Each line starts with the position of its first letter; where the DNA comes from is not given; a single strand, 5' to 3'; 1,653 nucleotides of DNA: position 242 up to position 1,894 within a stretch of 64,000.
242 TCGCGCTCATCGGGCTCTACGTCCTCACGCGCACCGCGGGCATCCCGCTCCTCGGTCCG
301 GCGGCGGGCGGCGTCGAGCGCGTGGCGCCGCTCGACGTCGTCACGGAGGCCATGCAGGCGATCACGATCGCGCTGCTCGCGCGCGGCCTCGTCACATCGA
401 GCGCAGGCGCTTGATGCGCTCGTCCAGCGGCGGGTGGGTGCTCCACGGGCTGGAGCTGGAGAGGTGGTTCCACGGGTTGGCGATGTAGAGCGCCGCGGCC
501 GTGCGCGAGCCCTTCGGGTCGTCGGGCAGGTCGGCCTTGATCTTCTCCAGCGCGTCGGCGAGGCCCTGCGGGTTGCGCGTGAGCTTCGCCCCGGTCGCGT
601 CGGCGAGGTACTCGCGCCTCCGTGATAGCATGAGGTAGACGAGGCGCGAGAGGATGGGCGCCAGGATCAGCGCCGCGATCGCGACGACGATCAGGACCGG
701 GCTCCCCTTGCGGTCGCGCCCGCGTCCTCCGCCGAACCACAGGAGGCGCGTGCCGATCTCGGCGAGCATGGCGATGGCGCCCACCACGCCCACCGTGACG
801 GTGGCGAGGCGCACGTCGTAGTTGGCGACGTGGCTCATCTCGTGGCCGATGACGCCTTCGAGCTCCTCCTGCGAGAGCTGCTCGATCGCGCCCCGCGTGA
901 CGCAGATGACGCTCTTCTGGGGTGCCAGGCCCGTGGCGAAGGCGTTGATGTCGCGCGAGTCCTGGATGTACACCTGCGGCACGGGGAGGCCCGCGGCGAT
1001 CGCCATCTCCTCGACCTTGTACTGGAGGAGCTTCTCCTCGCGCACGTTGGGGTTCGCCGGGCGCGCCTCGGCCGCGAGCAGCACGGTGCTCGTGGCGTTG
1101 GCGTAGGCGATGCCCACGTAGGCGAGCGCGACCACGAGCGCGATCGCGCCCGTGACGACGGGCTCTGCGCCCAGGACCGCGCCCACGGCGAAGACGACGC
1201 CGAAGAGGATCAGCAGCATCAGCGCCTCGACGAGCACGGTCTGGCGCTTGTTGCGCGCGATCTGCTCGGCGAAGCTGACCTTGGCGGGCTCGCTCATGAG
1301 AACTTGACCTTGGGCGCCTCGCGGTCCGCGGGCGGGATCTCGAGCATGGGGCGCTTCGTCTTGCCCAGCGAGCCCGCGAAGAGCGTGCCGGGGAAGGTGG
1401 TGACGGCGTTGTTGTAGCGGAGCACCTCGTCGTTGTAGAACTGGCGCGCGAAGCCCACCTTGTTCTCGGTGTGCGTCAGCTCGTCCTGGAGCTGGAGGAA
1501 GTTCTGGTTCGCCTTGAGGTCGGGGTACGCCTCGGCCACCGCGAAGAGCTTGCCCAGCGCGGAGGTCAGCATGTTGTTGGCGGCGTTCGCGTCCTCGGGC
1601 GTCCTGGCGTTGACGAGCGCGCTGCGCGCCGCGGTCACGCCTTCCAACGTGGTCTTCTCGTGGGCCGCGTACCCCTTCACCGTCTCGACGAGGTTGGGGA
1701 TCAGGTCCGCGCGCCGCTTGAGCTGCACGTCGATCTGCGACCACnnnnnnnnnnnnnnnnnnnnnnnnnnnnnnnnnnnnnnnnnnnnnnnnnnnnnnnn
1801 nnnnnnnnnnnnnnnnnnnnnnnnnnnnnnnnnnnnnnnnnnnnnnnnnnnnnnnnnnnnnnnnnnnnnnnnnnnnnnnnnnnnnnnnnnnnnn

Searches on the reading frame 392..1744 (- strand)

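Call 15: search_protein_families(library=pfam, proteins=[window:392-1744:-], max_evalue=0.0001)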
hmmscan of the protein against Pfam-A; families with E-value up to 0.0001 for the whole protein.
window:392-1744:- (450 aa): 1 family
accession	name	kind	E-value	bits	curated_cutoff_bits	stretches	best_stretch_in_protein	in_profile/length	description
PF01435.24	Peptidase_M48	-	6.4e-33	114.6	20.3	1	236-449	3-184/186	Peptidase family M48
